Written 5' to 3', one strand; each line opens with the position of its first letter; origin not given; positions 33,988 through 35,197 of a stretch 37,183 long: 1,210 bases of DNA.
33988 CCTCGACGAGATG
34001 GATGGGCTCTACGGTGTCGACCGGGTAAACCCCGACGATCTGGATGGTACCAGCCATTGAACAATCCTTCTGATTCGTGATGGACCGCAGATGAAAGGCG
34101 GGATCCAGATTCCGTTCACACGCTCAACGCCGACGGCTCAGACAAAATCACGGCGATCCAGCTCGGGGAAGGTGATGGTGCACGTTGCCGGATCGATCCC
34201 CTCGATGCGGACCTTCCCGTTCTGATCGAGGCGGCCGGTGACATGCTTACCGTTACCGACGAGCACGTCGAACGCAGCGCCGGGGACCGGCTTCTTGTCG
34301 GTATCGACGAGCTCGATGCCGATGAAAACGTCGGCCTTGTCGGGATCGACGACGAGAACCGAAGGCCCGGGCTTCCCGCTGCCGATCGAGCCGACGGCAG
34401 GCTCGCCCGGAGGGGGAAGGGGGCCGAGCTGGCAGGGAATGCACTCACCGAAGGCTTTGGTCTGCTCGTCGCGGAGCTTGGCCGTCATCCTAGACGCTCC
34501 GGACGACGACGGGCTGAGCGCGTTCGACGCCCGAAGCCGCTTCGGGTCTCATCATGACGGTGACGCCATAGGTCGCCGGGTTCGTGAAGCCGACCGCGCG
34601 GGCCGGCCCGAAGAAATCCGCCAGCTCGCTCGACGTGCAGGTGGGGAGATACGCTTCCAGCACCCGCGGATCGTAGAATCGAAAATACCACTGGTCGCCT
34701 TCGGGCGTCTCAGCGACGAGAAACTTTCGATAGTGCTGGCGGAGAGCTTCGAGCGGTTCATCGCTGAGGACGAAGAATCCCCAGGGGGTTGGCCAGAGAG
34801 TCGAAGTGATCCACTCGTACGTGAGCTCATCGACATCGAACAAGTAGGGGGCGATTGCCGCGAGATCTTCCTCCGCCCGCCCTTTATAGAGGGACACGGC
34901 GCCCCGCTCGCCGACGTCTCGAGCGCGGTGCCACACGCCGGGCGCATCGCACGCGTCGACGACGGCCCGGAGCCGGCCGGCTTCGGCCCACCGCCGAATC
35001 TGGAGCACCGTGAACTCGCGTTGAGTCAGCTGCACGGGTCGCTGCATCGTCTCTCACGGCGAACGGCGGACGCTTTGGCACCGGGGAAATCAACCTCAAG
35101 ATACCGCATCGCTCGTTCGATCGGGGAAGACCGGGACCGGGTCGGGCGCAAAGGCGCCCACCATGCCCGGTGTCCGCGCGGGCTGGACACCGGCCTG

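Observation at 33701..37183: Divergent PAAR / DUF4123 cargo module with no secretion-machine core genes in view and a non-canonical layout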

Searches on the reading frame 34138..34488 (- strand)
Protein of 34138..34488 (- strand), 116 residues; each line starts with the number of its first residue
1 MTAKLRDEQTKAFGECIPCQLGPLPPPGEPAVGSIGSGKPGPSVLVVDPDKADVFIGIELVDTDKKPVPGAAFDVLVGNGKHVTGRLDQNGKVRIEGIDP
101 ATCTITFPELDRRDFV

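Call 4: search_protein_families(library=pfam, proteins=[window:34138-34488:-], max_evalue=1)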
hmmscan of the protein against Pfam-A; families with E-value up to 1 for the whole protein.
window:34138-34488:- (116 aa): 2 families
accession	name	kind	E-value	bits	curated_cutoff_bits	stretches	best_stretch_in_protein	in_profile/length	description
PF13620.12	CarboxypepD_reg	-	0.0028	18.4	32.3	1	61-107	7-54/82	Carboxypeptidase regulatory-like domain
PF17802.7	SpaA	-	0.0051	17.4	23.1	1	61-104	8-55/91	Prealbumin-like fold domain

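Call 39: search_protein_families(library=ncbifam, proteins=[window:34138-34488:-], max_evalue=1)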
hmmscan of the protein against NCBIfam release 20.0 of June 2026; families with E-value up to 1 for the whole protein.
window:34138-34488:- (116 aa): 0 families

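Call 96: find_homologous_proteins(query=window:34138-34488:-, max_evalue=0.001)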
Query window:34138-34488:- (116 aa): 33 proteins with E <= 0.001 among 37 candidates.
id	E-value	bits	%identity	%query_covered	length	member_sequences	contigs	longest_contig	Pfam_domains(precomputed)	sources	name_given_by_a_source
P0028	1.4e-64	233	90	100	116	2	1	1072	-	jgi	jgi:hypothetical protein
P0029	2.1e-55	204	78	100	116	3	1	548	-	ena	-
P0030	4.0e-50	187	78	100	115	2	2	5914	-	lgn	-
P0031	1.9e-34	136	62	97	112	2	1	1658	-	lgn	-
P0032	1.4e-32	130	60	97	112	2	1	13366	-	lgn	-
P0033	2.4e-32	129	59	97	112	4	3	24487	-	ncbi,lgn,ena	-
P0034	1.1e-30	124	59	97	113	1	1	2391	-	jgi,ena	-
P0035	1.8e-30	123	56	97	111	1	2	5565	-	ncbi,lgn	-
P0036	2.5e-30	123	57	100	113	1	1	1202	-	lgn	-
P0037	3.4e-30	122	58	97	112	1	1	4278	-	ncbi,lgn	-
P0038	4.3e-30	122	61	97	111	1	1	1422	-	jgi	jgi:hypothetical protein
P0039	6.2e-30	121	56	97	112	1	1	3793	-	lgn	-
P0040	2.3e-29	120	58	97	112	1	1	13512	-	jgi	jgi:hypothetical protein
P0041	8.1e-29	118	54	97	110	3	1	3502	-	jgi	jgi:hypothetical protein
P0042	1.1e-28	117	59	97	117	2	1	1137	-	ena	-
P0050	2.4e-23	100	50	97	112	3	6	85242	-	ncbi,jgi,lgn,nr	ncbi:MAG: hypothetical protein JNJ80_21375 [Gemmatimonadetes bacterium]|nr:hypothetical protein [Gem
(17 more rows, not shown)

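Call 97: find_encoding_contigs(protein=P0030, flank=10000, max_places=3)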
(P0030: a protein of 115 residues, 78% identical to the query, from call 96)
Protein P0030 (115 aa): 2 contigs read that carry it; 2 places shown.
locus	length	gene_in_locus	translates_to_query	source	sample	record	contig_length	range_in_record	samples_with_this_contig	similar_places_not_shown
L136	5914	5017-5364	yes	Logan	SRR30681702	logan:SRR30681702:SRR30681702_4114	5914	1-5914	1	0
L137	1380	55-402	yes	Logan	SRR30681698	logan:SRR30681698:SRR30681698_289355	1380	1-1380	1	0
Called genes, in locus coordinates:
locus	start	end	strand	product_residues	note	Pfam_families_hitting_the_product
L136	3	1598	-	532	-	?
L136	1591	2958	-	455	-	PF00691:OmpA (weak)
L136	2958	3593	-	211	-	PF01471:PG_binding_1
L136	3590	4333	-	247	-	-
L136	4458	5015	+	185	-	PF13503:DUF4123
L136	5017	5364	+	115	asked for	-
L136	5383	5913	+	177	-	?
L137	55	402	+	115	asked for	-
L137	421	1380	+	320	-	?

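Call 98: find_encoding_contigs(protein=P0050, flank=10000, max_places=3)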
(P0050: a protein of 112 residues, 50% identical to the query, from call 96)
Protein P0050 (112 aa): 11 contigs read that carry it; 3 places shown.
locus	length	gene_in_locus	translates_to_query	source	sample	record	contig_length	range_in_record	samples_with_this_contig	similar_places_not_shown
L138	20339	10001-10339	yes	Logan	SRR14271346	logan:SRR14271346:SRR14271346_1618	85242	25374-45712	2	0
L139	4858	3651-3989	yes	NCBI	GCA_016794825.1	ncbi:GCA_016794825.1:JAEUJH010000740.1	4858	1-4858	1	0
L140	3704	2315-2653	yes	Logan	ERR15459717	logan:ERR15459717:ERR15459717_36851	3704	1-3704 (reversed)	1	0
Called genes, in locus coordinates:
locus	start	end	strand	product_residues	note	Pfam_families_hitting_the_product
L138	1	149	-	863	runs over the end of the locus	-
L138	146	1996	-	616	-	PF00691:OmpA, PF01471:PG_binding_1 (faint)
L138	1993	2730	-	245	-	-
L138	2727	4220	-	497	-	-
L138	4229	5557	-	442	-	PF00691:OmpA (weak), PF01471:PG_binding_1 (weak)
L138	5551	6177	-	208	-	PF01471:PG_binding_1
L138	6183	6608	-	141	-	-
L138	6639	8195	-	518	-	-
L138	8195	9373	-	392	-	PF05488:PAAR_motif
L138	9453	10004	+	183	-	PF13503:DUF4123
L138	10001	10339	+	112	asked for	-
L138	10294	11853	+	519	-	PF01435:Peptidase_M48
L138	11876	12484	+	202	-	PF04542:Sigma70_r2, PF22233:PhyR_sigma-like (faint), PF08281:Sigma70_r4_2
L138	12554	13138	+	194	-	PF00440:TetR_N, PF16859:TetR_C_11 (weak), PF16925:TetR_C_13, PF13977:TetR_C_6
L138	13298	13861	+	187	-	PF02627:CMD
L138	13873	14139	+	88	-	PF01361:Tautomerase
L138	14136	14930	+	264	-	PF00857:Isochorismatase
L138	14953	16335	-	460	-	PF00474:SSF (weak)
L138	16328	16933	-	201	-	PF01066:CDP-OH_P_transf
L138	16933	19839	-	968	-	PF13620:CarboxypepD_reg, PF07715:Plug (weak), PF25183:OMP_b-brl_4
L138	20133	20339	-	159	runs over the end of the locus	-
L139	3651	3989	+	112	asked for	-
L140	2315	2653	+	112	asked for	-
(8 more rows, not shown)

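Call 103: search_solved_structures(query=A6, max_evalue=10, show_alignments=2)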
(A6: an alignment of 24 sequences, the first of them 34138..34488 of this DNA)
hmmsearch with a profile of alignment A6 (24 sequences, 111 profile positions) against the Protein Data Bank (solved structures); distinct sequences matched with E-value up to 10: 9.
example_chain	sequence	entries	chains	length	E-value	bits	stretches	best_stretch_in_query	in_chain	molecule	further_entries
7dm0_A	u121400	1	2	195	0.0012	22.3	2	59-91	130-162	Biofilm-associated surface protein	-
1cwv_A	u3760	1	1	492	0.039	17.4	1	51-91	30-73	INVASIN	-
3kpt_A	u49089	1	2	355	0.24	14.9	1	59-97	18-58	Collagen adhesion protein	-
3rkp_A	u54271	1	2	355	0.24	14.9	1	59-97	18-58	Collagen adhesion protein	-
1nhc_A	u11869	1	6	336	0.61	13.6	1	28-95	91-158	Polygalacturonase I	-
4uie_A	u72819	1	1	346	1.1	12.8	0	25-71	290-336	SURFACE LAYER PROTEIN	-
9gsx_A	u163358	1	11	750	1.3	12.6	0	38-69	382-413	Flagellin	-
6h56_A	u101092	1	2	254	1.5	12.4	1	60-89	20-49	Effector domain of Pseudomonas aeruginosa VgrG2b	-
6sjl_A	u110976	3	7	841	1.5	12.3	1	53-102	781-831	Putative type VI secretion protein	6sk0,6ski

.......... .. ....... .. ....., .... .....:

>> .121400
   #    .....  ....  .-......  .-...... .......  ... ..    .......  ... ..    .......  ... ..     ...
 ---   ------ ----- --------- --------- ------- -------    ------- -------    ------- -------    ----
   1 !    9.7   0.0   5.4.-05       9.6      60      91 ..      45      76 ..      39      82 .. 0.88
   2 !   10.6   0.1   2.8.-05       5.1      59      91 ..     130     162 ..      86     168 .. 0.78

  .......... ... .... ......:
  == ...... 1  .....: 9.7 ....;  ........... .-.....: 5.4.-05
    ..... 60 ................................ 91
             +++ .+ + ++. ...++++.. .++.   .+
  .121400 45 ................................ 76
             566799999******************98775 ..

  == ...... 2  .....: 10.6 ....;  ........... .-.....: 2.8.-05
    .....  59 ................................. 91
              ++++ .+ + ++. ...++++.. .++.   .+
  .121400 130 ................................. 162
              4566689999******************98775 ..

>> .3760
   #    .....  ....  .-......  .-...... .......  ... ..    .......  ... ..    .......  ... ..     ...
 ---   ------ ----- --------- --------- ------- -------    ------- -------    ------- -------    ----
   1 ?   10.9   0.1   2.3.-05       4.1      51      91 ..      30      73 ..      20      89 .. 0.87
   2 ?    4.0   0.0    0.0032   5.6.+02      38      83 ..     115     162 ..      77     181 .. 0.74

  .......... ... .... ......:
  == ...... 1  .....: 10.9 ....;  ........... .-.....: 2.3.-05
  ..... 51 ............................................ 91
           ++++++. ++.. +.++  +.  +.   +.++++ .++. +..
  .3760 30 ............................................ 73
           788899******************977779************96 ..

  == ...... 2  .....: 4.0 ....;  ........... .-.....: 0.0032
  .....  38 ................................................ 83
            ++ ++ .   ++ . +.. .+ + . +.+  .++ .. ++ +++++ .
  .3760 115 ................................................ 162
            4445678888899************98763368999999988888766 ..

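Call 115: search_protein_families(library=ncbifam, proteins=[L138:5551-6174:-, L138:4229-5554:-, L138:2727-4217:-, L138:1993-2727:-, L138:146-1993:-], max_evalue=0.01)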
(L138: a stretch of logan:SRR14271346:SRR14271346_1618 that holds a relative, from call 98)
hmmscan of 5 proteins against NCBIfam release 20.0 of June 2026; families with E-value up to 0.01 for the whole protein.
L138:5551-6174:- (207 aa): 6 families
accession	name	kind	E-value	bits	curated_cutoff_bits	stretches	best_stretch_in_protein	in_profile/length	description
TIGR02869.1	spore_SleB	equivalog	1.1e-07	31.9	236.5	1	149-202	16-69/201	spore cortex-lytic enzyme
NF052335.1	PdgHdaseHSB129560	equivalog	5.8e-07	29.1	500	1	131-202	258-329/330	peptidoglycan hydrolase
NF052336.1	PdgHdaseHSB100310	equivalog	2.3e-06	27.2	500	1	156-200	201-245/316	peptidoglycan hydrolase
NF004786.0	PRK06132.1-3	equivalog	5.1e-05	22.2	329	1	147-194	221-271/418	hypothetical protein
NF052377.1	lmo1851_S41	exception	0.00042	19.1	725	1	153-201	397-445/468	lmo1851 family serine protease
TIGR03979.1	His_Ser_Rich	equivalog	0.004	17.1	121.65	1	153-201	138-186/190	His-Xaa-Ser repeat protein HxsA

L138:4229-5554:- (441 aa): 13 families
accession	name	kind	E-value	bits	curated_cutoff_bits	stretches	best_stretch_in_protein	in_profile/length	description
NF053611.1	YiaD_Gzip_OmpA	equivalog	3.7e-11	43.1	175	1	49-112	105-168/206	YiaD family glycine zipper/OmpA-like lipoprotein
NF052230.1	T9SS_PorE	exception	4e-08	32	600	1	19-111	488-580/648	PorE family type IX secretion system protein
NF053612.1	anchor_PA1041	equivalog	5.3e-08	33.1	250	1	46-110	131-195/236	PA1041 family peptidoglycan-binding anchor lipoprotein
TIGR03789.1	pdsO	hypoth_equivalog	7e-07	29.2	152.2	1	49-112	142-205/243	sortase-associated OmpA-like protein PdsO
NF053613.1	OMP_toxin_LptF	equivalog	1.5e-06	28.1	400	1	47-112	142-207/256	lipotoxin F family OmpA-related lipoprotein LptF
TIGR02802.1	Pal_lipo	equivalog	2.7e-06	27.4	125.35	1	49-111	3-65/104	peptidoglycan-associated lipoprotein Pal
NF053607.1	CHU_0125_OmpA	equivalog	2.2e-05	23.1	620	1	46-105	531-590/639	CHU_0125 family OmpA-like outer membrane integrity protein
NF004786.0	PRK06132.1-3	equivalog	6.8e-05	21.8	329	1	366-412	212-258/418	hypothetical protein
NF045787.1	OmpABordt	equivalog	0.0001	22.1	200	1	46-111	85-150/194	outer membrane protein OmpA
TIGR02869.1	spore_SleB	equivalog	0.00015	21.7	236.5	1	376-417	15-58/201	spore cortex-lytic enzyme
NF053585.1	OMP_LP_YfiB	equivalog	0.00024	21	128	1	50-111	60-121/163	outer membrane lipoprotein YfiB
TIGR03979.1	His_Ser_Rich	equivalog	0.0004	20.4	121.65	1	377-412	134-169/190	His-Xaa-Ser repeat protein HxsA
NF008067.1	PRK10802.1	equivalog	0.0019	18.1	261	1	50-106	71-127/171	peptidoglycan-associated lipoprotein Pal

L138:2727-4217:- (496 aa): 0 families

L138:1993-2727:- (244 aa): 0 families

L138:146-1993:- (615 aa): 13 families
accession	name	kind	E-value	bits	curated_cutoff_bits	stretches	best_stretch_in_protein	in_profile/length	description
NF053611.1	YiaD_Gzip_OmpA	equivalog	1.3e-10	41.3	175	1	58-123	103-168/206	YiaD family glycine zipper/OmpA-like lipoprotein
NF053612.1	anchor_PA1041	equivalog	7.4e-09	35.9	250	1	54-123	128-197/236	PA1041 family peptidoglycan-binding anchor lipoprotein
NF052230.1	T9SS_PorE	exception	4.9e-08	31.7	600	1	58-123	516-581/648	PorE family type IX secretion system protein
NF053613.1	OMP_toxin_LptF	equivalog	1.2e-06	28.4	400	1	36-122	125-206/256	lipotoxin F family OmpA-related lipoprotein LptF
TIGR02802.1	Pal_lipo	equivalog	9.1e-06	25.7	125.35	1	60-122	3-65/104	peptidoglycan-associated lipoprotein Pal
NF053585.1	OMP_LP_YfiB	equivalog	8.1e-05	22.5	128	1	61-119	60-118/163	outer membrane lipoprotein YfiB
NF045787.1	OmpABordt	equivalog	0.00017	21.3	200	1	58-122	86-150/194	outer membrane protein OmpA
TIGR03789.1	pdsO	hypoth_equivalog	0.00019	21.2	152.2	1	61-124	143-206/243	sortase-associated OmpA-like protein PdsO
NF053607.1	CHU_0125_OmpA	equivalog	0.00034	19.3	620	1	56-117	530-591/639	CHU_0125 family OmpA-like outer membrane integrity protein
NF008071.1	PRK10808.1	equivalog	0.00041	19.8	277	1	58-123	232-299/358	porin OmpA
NF008067.1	PRK10802.1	equivalog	0.00054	19.8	261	1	38-117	50-127/171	peptidoglycan-associated lipoprotein Pal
NF038224.1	OmpA_like_CmpA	equivalog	0.0051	16.4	300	1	58-121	111-174/233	C-OmpA-like family protein CmpA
NF047726.1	AutTranAdhPGAsTpgA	equivalog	0.0051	16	350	0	88-123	188-223/268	trimeric autotransporter adhesin/peptidogylcan-associated protein TpgA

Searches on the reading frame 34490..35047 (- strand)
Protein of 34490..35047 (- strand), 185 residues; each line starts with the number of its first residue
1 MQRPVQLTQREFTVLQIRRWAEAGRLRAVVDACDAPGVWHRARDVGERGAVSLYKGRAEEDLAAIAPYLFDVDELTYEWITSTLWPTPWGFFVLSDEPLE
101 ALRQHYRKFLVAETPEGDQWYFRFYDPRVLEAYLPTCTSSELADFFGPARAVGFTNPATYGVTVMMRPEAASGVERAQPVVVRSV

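Call 4: search_protein_families(library=pfam, proteins=[window:34490-35047:-], max_evalue=1)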
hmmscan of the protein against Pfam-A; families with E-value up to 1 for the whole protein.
window:34490-35047:- (185 aa): 1 family
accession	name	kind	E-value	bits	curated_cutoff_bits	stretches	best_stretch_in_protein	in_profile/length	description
PF13503.11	DUF4123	-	8.6e-31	107.1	25.8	1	28-143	3-118/119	Domain of unknown function (DUF4123)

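Call 8: find_encoding_contigs(protein=window:34490-35047:-, flank=10000, max_places=10)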
Protein window:34490-35047:- (185 aa): no gene with exactly this product is on record in the collection.

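Call 39: search_protein_families(library=ncbifam, proteins=[window:34490-35047:-], max_evalue=1)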
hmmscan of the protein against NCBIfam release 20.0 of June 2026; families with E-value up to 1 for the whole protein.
window:34490-35047:- (185 aa): 1 family
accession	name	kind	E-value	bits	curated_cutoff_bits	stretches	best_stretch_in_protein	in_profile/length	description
NF053803.1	Tla1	equivalog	6.9e-08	32.4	200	1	25-149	16-148/245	toxin Tle1 chaperone Tla1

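Call 78: find_related_loci(query=A4, collection=metagenome_contigs, flank=6000)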
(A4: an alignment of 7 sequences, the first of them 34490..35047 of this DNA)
Query A4 (185 aa) in metagenome_contigs; peptide patterns used: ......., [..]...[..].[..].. (x = any residue, [..] = any of these).
175 stretches matched a pattern; 48 encode a relative of the query (tblastn E <= 1e-3); 48 distinct loci.
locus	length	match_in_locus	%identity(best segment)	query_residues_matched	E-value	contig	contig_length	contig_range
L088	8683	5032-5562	58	8-181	1e-66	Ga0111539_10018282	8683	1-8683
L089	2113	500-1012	60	5-172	2e-65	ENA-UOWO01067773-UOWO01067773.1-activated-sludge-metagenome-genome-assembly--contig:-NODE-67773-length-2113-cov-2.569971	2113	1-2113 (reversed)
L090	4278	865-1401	56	6-182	3e-64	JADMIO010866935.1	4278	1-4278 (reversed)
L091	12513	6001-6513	60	5-172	4e-64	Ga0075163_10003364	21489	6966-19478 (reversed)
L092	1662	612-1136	58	7-183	3e-65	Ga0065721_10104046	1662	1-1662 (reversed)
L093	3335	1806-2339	55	7-182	3e-61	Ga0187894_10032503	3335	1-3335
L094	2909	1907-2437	54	6-183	6e-58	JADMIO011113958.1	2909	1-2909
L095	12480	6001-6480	58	8-167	2e-57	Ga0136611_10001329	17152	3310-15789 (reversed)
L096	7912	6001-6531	52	6-183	3e-55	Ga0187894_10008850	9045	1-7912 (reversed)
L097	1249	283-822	51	6-183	3e-56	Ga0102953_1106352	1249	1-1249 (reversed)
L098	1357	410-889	53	21-181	4e-55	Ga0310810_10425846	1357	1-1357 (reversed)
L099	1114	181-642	51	14-167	2e-54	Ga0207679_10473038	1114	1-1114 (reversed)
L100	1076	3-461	52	15-167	4e-54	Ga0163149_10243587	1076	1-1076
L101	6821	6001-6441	49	13-159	8e-48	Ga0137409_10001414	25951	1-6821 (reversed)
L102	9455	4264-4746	49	4-164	4e-46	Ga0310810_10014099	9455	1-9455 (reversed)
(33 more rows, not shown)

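Call 95: search_protein_families(library=pfam, proteins=[L088:6050-6535:+, L088:6584-8683:+, L095:10745-12295:-, L095:6942-8396:-], max_evalue=0.01)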
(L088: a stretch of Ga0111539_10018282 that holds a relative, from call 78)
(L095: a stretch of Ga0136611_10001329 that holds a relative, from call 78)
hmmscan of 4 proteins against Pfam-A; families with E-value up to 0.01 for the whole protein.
L088:6050-6535:+ (162 aa): 0 families

L088:6584-8683:+ (700 aa): 3 families
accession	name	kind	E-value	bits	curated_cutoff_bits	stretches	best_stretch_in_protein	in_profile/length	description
PF04717.18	Phage_base_V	-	2.2e-24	86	23.8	1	366-439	2-75/75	Type VI secretion system/phage-baseplate injector OB domain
PF05954.17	Phage_GPD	-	1.7e-08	34.5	30.1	1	36-167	11-143/305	Phage tail baseplate hub (GPD)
PF20093.5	DUF6484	-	9.4e-05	23.5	27.6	1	415-438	38-61/61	Domain of unknown function (DUF6484)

L095:10745-12295:- (516 aa): 0 families

L095:6942-8396:- (484 aa): 0 families

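Call 115: search_protein_families(library=ncbifam, proteins=[L088:6050-6535:+], max_evalue=0.01)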
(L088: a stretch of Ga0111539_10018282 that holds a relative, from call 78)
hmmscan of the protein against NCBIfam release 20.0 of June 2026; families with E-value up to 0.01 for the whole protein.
L088:6050-6535:+ (162 aa): 1 family
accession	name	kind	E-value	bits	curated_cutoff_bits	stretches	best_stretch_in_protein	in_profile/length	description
TIGR02445.1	fadA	equivalog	0.0096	14.9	591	0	71-131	87-150/385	acetyl-CoA C-acyltransferase FadA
